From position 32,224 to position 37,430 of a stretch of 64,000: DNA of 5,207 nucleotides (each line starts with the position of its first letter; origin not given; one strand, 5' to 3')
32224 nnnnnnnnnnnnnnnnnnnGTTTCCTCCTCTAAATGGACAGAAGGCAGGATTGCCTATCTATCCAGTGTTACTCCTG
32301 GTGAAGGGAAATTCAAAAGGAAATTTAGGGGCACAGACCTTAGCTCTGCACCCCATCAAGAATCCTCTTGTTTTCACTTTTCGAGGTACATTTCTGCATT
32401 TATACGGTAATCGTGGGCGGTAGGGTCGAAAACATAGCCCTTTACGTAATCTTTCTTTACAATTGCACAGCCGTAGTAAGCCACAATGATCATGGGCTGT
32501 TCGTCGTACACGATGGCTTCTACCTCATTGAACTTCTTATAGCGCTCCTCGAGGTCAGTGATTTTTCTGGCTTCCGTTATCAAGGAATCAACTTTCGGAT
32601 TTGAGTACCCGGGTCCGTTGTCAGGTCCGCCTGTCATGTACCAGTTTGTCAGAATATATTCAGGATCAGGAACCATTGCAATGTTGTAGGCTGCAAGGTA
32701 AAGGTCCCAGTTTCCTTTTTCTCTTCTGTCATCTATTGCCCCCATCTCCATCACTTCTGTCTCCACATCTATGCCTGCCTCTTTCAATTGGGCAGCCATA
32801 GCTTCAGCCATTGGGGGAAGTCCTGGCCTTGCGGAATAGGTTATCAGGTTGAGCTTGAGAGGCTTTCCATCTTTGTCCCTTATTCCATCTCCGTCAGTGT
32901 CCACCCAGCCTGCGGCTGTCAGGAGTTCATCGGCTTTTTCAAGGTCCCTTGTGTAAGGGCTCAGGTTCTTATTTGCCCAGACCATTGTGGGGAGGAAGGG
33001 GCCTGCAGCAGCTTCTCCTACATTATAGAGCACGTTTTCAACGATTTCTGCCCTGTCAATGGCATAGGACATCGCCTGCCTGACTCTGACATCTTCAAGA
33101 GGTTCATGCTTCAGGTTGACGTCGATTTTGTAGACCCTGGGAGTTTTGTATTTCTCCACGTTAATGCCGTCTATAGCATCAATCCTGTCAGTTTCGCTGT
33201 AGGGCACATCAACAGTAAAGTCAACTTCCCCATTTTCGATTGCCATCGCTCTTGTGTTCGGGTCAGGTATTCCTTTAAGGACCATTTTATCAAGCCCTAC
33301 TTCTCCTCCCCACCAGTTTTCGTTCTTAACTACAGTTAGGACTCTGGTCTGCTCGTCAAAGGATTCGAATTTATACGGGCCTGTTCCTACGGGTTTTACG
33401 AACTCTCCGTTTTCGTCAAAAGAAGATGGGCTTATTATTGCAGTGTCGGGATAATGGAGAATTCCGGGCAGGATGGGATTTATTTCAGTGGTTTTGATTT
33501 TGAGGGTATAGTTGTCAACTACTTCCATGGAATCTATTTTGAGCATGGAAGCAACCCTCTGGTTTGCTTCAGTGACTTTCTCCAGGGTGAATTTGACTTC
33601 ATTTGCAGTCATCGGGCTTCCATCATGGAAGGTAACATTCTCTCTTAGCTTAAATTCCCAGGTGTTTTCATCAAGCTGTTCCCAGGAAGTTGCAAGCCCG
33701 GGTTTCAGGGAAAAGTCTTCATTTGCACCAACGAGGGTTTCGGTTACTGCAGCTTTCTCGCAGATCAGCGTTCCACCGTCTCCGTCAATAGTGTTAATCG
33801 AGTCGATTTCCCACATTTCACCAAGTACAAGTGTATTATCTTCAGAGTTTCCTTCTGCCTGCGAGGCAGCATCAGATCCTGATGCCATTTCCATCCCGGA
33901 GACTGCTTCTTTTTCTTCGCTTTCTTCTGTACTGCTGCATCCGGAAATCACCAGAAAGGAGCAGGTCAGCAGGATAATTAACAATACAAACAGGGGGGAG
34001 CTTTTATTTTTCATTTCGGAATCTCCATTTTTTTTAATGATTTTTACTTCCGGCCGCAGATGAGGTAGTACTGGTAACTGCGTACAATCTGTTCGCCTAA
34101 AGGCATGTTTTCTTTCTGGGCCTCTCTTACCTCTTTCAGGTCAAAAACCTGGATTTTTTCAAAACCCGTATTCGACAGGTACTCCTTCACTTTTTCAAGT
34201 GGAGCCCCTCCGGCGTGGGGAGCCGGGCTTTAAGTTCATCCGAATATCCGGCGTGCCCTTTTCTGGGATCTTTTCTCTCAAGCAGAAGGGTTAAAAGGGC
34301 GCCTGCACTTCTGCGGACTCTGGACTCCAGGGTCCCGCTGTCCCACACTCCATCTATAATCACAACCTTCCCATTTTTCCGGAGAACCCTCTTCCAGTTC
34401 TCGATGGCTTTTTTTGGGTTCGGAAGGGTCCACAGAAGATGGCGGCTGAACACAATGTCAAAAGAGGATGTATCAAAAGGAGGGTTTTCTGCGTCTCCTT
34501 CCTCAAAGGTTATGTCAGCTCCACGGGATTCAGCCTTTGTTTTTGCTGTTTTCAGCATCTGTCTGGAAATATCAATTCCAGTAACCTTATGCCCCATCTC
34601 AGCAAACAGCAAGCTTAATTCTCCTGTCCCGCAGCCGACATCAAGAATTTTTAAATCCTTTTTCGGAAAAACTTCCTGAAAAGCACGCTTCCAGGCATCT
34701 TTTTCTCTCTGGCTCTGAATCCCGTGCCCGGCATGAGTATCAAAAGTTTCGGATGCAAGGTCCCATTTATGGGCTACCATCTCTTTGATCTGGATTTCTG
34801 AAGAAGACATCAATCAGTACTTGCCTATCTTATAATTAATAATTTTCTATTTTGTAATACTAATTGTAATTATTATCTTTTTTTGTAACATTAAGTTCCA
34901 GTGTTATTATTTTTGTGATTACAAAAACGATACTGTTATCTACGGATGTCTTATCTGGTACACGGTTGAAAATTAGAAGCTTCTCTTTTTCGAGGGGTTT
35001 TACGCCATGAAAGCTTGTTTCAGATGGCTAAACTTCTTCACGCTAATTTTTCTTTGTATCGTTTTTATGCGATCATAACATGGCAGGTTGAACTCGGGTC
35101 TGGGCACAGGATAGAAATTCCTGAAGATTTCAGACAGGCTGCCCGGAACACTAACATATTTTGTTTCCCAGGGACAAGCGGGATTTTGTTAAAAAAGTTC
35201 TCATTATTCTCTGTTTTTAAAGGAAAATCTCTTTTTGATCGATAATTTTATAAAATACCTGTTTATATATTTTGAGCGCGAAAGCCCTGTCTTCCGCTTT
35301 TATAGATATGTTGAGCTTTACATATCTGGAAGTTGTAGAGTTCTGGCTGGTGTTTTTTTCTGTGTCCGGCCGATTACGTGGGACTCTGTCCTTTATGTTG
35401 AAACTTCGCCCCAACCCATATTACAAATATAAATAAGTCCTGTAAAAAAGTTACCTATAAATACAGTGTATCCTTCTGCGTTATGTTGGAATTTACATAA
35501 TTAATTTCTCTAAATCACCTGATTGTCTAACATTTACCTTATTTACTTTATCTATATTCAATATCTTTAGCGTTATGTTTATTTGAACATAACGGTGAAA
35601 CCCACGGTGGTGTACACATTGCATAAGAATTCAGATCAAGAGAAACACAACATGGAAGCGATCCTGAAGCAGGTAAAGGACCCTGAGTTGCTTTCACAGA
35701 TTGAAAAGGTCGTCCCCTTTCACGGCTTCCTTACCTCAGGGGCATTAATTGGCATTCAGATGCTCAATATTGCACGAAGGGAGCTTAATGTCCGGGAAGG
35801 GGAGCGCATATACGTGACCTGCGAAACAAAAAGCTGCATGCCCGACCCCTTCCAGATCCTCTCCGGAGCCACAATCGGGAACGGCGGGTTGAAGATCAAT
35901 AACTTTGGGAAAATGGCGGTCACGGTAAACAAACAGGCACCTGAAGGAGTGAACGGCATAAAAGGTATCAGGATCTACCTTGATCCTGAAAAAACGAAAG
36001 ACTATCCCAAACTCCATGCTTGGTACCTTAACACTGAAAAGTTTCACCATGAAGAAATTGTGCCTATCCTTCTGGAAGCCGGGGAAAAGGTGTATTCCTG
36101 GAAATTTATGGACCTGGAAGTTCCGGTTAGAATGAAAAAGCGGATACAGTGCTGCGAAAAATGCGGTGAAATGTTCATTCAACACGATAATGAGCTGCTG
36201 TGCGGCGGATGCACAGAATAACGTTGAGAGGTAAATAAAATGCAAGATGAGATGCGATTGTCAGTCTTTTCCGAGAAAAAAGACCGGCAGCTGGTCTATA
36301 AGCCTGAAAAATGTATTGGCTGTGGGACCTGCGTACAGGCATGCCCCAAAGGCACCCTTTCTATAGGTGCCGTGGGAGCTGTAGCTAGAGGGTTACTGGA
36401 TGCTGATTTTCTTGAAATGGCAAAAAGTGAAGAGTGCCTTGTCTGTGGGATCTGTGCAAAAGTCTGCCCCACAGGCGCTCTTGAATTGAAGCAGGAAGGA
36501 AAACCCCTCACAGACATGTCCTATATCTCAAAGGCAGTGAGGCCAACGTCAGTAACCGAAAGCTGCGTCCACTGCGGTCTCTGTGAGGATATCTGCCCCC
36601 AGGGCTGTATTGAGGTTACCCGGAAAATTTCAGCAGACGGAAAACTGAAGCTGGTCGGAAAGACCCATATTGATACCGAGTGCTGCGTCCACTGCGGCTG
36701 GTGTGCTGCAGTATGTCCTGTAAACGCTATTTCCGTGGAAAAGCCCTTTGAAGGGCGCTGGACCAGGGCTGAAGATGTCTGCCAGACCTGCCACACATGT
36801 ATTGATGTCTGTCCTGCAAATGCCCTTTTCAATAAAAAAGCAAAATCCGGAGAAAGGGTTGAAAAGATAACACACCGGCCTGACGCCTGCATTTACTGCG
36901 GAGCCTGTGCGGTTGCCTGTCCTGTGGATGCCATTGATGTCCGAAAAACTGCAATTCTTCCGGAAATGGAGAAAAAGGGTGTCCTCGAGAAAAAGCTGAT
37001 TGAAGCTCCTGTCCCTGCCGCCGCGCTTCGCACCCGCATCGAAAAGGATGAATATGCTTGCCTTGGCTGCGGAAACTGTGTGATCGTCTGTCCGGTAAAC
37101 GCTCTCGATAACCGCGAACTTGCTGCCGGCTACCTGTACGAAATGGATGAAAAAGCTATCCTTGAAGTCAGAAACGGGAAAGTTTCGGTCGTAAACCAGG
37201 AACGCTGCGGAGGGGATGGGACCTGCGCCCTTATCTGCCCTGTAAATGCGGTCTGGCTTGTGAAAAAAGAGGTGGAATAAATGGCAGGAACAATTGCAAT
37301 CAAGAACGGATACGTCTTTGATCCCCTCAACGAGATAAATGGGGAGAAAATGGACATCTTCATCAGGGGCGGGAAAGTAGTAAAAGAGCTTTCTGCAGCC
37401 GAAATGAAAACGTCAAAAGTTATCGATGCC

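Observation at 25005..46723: A ModE regulon readable directly from the DNA: four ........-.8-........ boxes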

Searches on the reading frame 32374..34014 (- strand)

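Call 8: search_protein_families(library=pfam, proteins=[window:32374-34014:-])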
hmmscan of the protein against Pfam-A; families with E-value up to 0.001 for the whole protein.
window:32374-34014:- (546 aa): 1 family
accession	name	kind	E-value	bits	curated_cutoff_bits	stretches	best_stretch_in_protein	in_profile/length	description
PF00496.27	SBP_bac_5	-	1.4e-94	317.7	32.4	1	103-463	2-365/368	Bacterial extracellular solute-binding proteins, family 5 Middle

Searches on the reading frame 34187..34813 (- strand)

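Call 8: search_protein_families(library=pfam, proteins=[window:34187-34813:-])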
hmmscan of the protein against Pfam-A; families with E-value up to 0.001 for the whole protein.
window:34187-34813:- (208 aa): 21 families
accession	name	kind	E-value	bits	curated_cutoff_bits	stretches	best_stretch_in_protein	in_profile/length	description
PF08241.18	Methyltransf_11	-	3.7e-29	101.7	21.2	1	57-152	1-95/95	Methyltransferase domain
PF13649.12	Methyltransf_25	-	4.2e-28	98.3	27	1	56-148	1-97/97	Methyltransferase domain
PF13847.12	Methyltransf_31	-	8.5e-27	94.1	27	1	51-156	2-113/145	Methyltransferase domain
PF08242.18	Methyltransf_12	-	1.3e-17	64.7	30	1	57-149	1-97/98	Methyltransferase domain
PF13489.12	Methyltransf_23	-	7.2e-17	62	27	1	36-154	5-118/164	Methyltransferase domain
PF01209.24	Ubie_methyltran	-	2.2e-16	60.4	20.1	1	32-154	26-153/233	ubiE/COQ5 methyltransferase family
PF05175.20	MTS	-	2.1e-09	37.7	23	1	28-123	6-104/170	Methyltransferase small domain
PF08003.17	Methyltransf_9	-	4.4e-08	32.9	23.8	1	36-152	99-217/315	Protein of unknown function (DUF1698)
PF07021.18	MetW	-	1.8e-06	28.2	21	1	53-146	14-104/193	Methionine biosynthesis protein MetW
PF13679.12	Methyltransf_32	-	2e-05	25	27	1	50-111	23-92/143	Methyltransferase domain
PF06325.19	PrmA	-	2.7e-05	24.3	22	1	50-130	159-239/296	Ribosomal protein L11 methyltransferase (PrmA)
PF01728.25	FtsJ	-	4.7e-05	23.8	24.1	1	47-151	14-136/181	FtsJ-like methyltransferase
PF03848.20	TehB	-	9.6e-05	22.3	20.4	1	53-153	31-133/193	Tellurite resistance protein TehB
PF01739.24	CheR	-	0.0001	22.3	27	0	47-92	26-82/195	CheR methyltransferase, SAM binding domain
PF09445.16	Methyltransf_15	-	0.00011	22.3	22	1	55-109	3-59/165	RNA cap guanine-N2 methyltransferase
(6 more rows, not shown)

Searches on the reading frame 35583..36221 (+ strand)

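Call 7: search_protein_families(library=pfam, proteins=[window:35583-36221:+])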
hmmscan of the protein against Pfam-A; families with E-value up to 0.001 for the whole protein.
window:35583-36221:+ (212 aa): 1 family
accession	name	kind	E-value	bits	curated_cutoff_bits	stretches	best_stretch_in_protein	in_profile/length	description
PF02663.19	FmdE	-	3.8e-32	111.6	22.9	1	46-175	1-128/133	FmdE, Molybdenum formylmethanofuran dehydrogenase operon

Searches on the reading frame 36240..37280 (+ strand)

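Call 7: search_protein_families(library=pfam, proteins=[window:36240-37280:+])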
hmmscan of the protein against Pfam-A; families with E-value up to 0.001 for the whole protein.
window:36240-37280:+ (346 aa): 15 families
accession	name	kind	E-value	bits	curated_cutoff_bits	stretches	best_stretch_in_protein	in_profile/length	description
PF00037.32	Fer4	-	5.4e-52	172.1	21.1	8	19-40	2-23/24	4Fe-4S binding domain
PF12838.12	Fer4_7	-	2.8e-40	137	27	5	108-163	1-52/52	4Fe-4S dicluster domain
PF12837.12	Fer4_6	-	8.3e-33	111.2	25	4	19-38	3-22/24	4Fe-4S binding domain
PF14697.11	Fer4_21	-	6.5e-32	109.9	35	4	22-82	5-58/59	4Fe-4S dicluster domain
PF13484.11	Fer4_16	-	3.1e-30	105.2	30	3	217-287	2-66/66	4Fe-4S double cluster binding domain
PF13237.11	Fer4_10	-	4.5e-30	103.8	25.5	5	267-334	2-53/53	4Fe-4S dicluster domain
PF13187.11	Fer4_9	-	3.1e-28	98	27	6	24-80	1-51/52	4Fe-4S dicluster domain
PF12797.12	Fer4_2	-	3.9e-25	86.4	24.5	2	19-36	4-21/22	4Fe-4S binding domain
PF25160.1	LdpA_Fe-S-bd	-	4.3e-25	87.7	27.6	1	259-292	14-46/49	LdpA Fe-S cluster-binding domain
PF13183.11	Fer4_8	-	1.5e-22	80.3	27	3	215-287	3-67/68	4Fe-4S dicluster domain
PF13534.11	Fer4_17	-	1.3e-20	74.1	22.2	2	65-122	1-59/61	4Fe-4S dicluster domain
PF12798.12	Fer4_3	-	9.2e-19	67.1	27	0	25-38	1-14/15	4Fe-4S binding domain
PF12800.12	Fer4_4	-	5e-17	61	24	1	22-38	1-17/17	4Fe-4S binding domain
PF13746.11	Fer4_18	-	1.2e-07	32.3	27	0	6-38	42-74/114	4Fe-4S dicluster domain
PF17179.9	Fer4_22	-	9.8e-07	30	27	0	5-38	61-94/95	4Fe-4S dicluster domain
